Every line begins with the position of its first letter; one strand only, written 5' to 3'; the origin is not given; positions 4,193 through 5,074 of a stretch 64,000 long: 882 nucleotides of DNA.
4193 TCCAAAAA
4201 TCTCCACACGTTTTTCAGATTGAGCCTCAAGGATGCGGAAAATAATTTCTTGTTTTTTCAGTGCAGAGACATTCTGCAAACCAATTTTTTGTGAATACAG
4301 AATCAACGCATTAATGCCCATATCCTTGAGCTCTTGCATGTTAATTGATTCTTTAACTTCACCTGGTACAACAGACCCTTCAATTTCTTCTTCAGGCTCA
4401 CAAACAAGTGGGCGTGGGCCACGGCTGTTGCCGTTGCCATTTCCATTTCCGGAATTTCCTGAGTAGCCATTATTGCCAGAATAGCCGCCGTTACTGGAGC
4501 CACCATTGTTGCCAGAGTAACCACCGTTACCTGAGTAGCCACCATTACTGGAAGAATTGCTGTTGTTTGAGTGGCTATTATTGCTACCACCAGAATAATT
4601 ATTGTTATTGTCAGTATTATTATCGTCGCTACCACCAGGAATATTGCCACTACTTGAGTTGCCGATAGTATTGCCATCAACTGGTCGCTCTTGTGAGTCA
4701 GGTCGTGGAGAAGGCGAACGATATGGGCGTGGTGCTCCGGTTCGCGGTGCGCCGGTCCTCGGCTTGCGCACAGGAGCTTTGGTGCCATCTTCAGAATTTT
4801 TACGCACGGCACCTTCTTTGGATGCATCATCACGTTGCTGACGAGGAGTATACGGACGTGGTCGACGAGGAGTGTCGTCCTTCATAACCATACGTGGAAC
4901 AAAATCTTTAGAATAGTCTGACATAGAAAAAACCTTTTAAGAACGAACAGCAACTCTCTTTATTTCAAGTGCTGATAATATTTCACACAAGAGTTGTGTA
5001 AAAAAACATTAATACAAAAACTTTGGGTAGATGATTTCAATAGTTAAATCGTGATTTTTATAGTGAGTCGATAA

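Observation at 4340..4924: Rho factor carries a ~195-aa N-terminal extension: Arg/Pro-rich basic segment plus prion-like N/G/S/Y repeats encoded by tandem DNA repeats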

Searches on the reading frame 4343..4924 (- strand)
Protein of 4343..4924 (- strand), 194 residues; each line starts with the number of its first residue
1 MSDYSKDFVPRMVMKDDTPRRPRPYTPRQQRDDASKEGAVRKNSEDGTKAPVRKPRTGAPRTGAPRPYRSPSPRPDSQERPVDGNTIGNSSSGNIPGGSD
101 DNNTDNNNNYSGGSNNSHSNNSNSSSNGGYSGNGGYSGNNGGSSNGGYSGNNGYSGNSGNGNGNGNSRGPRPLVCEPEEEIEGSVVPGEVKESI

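Call 28: search_protein_representatives(protein=window:4343-4924:-)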
Query: 194 residues. Proteins with E-value up to 0.001 (for the whole library): 1; up to 1e-10: 1; up to 1e-30: 0. The best 1 are listed.
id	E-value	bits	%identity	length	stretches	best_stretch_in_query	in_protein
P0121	2.0e-12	63.8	39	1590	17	49-91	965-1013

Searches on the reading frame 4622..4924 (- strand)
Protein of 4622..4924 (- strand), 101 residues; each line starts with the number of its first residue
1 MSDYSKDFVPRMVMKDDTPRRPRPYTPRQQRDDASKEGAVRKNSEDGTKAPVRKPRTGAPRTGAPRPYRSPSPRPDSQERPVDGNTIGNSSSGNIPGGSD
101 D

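Call 19: find_related_loci(query=window:4622-4924:-, collection=metagenome_contigs, flank=4000)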
Query seq(101 aa) (101 aa) in metagenome_contigs; peptide patterns used: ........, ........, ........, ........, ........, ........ (x = any residue, [..] = any of these).
600 stretches matched a pattern, but none encodes a relative of the query by tblastn (E <= 1e-3).

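Call 20: find_homologous_proteins(query=window:4622-4924:-, max_evalue=10)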
Query seq(101 aa): 2 candidates shared short words with the query, none scored E <= 10.
